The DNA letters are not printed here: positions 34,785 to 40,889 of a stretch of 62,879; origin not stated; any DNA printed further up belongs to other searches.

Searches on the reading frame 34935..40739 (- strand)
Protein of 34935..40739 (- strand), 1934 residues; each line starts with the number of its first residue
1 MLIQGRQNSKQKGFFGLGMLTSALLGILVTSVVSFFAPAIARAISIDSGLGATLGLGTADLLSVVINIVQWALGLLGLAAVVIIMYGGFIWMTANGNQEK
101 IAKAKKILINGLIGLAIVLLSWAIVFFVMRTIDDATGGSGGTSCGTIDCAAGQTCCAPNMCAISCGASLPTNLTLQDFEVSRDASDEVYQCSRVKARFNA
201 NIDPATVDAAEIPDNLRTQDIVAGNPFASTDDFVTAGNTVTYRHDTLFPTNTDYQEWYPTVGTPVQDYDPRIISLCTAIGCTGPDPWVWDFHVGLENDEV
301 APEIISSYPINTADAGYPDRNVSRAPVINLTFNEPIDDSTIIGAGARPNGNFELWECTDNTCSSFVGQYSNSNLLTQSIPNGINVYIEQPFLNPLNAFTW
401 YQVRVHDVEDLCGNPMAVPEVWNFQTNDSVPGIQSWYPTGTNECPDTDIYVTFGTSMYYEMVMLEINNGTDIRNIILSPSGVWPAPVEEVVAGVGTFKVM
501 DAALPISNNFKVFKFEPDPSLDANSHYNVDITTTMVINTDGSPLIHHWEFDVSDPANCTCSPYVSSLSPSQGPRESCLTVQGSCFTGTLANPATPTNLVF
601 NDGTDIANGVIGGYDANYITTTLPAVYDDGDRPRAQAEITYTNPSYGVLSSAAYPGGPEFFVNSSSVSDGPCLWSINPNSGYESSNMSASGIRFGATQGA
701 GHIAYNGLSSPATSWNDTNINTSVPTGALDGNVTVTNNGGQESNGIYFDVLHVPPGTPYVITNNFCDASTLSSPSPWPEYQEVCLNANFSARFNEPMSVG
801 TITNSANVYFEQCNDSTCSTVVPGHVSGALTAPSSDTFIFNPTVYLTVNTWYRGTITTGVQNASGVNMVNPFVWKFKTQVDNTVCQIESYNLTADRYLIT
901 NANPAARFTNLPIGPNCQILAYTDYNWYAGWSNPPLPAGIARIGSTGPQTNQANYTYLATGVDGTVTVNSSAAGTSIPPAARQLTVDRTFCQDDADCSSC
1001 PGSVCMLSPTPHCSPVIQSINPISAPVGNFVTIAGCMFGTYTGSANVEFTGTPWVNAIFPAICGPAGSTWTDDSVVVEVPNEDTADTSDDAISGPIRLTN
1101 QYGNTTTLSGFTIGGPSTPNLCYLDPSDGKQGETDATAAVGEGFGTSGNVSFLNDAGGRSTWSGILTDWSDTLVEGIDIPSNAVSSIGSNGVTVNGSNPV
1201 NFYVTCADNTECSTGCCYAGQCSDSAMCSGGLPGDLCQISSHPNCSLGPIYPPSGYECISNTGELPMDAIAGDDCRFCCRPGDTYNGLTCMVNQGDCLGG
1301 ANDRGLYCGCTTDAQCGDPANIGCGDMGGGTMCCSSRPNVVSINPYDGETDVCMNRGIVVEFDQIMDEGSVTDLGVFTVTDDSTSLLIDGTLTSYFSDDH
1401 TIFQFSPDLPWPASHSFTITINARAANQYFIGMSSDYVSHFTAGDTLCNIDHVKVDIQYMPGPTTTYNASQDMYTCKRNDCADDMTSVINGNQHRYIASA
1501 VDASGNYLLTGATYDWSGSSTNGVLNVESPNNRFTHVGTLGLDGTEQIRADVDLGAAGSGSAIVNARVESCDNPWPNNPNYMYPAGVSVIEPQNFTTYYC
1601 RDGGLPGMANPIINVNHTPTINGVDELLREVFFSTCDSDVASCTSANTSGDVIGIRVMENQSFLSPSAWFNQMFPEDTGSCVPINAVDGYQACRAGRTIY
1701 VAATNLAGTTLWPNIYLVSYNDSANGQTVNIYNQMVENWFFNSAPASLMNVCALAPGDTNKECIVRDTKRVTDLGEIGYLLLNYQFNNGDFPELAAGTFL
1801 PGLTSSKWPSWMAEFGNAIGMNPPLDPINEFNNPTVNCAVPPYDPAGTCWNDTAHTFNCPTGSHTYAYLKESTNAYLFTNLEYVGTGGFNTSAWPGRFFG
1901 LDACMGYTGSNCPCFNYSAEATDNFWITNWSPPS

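Call 55: search_protein_families(library=pfam, proteins=[window:34935-40739:-], max_evalue=0.01)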
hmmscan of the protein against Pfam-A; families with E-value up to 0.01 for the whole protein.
window:34935-40739:- (1934 aa): 2 families
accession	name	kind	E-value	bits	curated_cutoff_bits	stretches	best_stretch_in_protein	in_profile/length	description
PF13205.12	Big_5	-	2.2e-36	125.2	23.6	3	770-878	6-105/105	Bacterial Ig-like domain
PF18895.5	T4SS_pilin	-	5e-11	43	26.6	1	61-126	4-69/71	Type IV secretion system pilin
